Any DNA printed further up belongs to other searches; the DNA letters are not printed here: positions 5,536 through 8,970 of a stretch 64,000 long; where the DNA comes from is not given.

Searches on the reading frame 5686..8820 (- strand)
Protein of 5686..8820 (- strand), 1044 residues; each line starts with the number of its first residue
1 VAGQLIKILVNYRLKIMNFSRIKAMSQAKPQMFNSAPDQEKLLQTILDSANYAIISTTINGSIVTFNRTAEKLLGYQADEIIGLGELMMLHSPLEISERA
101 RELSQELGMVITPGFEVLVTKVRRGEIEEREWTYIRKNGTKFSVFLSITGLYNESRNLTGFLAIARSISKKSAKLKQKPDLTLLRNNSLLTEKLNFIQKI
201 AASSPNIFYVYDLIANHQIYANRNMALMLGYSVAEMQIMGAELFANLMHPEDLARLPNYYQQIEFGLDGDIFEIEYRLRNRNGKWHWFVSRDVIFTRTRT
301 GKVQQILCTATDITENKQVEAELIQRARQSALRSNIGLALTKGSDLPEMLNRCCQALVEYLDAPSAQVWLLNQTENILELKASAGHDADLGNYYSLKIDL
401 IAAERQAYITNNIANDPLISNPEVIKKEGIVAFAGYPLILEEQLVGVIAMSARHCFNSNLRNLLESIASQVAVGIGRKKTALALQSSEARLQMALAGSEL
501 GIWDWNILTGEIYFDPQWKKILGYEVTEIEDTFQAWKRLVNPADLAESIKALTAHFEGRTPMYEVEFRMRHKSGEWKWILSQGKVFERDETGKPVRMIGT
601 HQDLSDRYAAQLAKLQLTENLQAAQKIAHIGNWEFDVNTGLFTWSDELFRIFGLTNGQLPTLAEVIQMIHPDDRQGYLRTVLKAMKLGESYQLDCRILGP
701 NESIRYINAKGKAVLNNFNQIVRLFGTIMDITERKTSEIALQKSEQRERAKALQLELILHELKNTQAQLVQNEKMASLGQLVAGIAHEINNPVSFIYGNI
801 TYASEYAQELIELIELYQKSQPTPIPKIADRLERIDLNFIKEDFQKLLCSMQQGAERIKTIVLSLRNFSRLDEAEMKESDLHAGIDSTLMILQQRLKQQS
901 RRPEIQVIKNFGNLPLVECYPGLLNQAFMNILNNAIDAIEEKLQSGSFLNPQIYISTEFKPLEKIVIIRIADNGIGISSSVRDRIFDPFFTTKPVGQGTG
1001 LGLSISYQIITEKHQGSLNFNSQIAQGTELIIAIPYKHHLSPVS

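Call 55: search_protein_families(library=pfam, proteins=[window:5686-8820:-], max_evalue=0.00001)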
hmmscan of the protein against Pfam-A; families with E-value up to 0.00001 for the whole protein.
window:5686-8820:- (1044 aa): 11 families
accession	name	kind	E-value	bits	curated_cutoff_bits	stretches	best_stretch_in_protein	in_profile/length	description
PF08447.18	PAS_3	-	9.8e-58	192.9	25.6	3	512-601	2-89/89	PAS fold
PF13426.13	PAS_9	-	9e-27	93.8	27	1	53-169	3-102/103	PAS domain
PF02518.31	HATPase_c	-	6.7e-20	72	26.4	1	923-1036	5-109/111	Histidine kinase-, DNA gyrase B-, and HSP90-like ATPase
PF00989.32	PAS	-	5.6e-19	68.7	22.6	1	42-167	2-112/113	PAS fold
PF13185.12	GAF_2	-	1e-12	48.9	28.6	1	344-475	2-135/136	GAF domain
PF13188.13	PAS_8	-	5e-11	42.5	21.8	0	42-83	2-44/65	PAS domain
PF01590.32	GAF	-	1.8e-10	41.9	22.4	1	345-475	1-133/133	GAF domain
PF14598.12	PAS_11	-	3.1e-09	37.2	25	0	244-316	37-107/109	PAS domain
PF08448.16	PAS_4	-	1.6e-08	35.2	23.1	0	219-317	18-109/110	PAS fold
PF00512.31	HisKA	-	1.8e-08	34.8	26.9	0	778-805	2-29/66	His Kinase A (phospho-acceptor) domain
PF13492.12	GAF_3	-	4.3e-06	27.6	27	0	345-475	1-127/129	GAF domain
